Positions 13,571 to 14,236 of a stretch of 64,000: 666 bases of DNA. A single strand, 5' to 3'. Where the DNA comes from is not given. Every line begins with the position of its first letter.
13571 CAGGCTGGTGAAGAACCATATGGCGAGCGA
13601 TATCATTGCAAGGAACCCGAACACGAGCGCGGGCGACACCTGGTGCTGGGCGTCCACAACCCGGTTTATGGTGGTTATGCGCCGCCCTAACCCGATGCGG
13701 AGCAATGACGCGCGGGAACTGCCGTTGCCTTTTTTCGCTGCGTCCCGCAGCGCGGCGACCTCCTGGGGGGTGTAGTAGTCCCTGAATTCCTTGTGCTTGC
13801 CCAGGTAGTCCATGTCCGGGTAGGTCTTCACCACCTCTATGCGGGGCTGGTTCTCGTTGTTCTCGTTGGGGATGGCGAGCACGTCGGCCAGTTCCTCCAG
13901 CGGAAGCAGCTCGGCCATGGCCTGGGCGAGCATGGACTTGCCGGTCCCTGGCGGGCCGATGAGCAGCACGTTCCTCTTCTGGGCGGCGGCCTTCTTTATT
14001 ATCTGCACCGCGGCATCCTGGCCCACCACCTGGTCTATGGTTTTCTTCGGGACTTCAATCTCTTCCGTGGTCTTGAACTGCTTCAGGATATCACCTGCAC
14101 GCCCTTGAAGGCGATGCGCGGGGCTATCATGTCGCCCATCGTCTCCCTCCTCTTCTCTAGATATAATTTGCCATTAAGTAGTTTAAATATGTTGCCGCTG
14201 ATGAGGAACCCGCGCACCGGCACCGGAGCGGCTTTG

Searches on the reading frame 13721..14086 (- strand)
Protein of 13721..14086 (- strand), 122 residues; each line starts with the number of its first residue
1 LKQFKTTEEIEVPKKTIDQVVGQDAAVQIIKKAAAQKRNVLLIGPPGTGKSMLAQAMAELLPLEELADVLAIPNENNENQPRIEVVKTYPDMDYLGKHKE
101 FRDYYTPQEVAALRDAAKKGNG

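Call 67: search_protein_families(library=pfam, proteins=[window:13721-14086:-], max_evalue=0.01)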
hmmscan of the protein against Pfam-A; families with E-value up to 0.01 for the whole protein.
seq(122 aa): 30 families (the best 25 are shown)
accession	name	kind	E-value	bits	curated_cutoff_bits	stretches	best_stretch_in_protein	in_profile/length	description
PF01078.27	Mg_chelatase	-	4.1e-12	46.4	20.3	1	18-71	3-56/207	Magnesium chelatase, subunit ChlI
PF20030.5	bpMoxR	-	3.5e-07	29.9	27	1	14-72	8-66/205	MoxR domain in the MoxR-vWA-beta-propeller ternary systems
PF01057.23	Parvo_NS1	-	2.5e-06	27.1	20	1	25-77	101-150/271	Parvovirus non-structural protein NS1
PF07728.20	AAA_5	-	3.5e-06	27.5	22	1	39-61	1-23/139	AAA domain (dynein-related subfamily)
PF13191.12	AAA_16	-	4.5e-06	27.7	32.6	1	23-98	5-85/167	AAA ATPase domain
PF12775.13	AAA_7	-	1.7e-05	24.9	25.8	1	28-65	24-61/181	P-loop containing dynein motor region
PF00004.35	AAA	-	3.6e-05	24.7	21.2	1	40-61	1-22/131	ATPase family associated with various cellular activities (AAA)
PF13401.12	AAA_22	-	6.8e-05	23.6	27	1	36-80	4-33/130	AAA domain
PF00158.32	Sigma54_activat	-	6.8e-05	23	20.2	1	25-60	10-45/168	Sigma-54 interaction domain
PF01695.23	IstB_IS21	-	9.6e-05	22.4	24.1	1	35-58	90-113/238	IstB-like ATP binding protein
PF20720.3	nSTAND3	-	0.00012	22.2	27.2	1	26-59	6-39/155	Novel STAND NTPase 3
PF14532.12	Sigma54_activ_2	-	0.00026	21.7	25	1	30-59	14-43/138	Sigma-54 interaction domain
PF06068.19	TIP49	-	0.00076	19.2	23.8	1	15-61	21-74/347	TIP49 P-loop domain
PF00910.28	RNA_helicase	-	0.001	20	21.5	1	40-117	1-59/105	RNA helicase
PF13245.12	AAA_19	-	0.0013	19.3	25.1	1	32-61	6-35/134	AAA domain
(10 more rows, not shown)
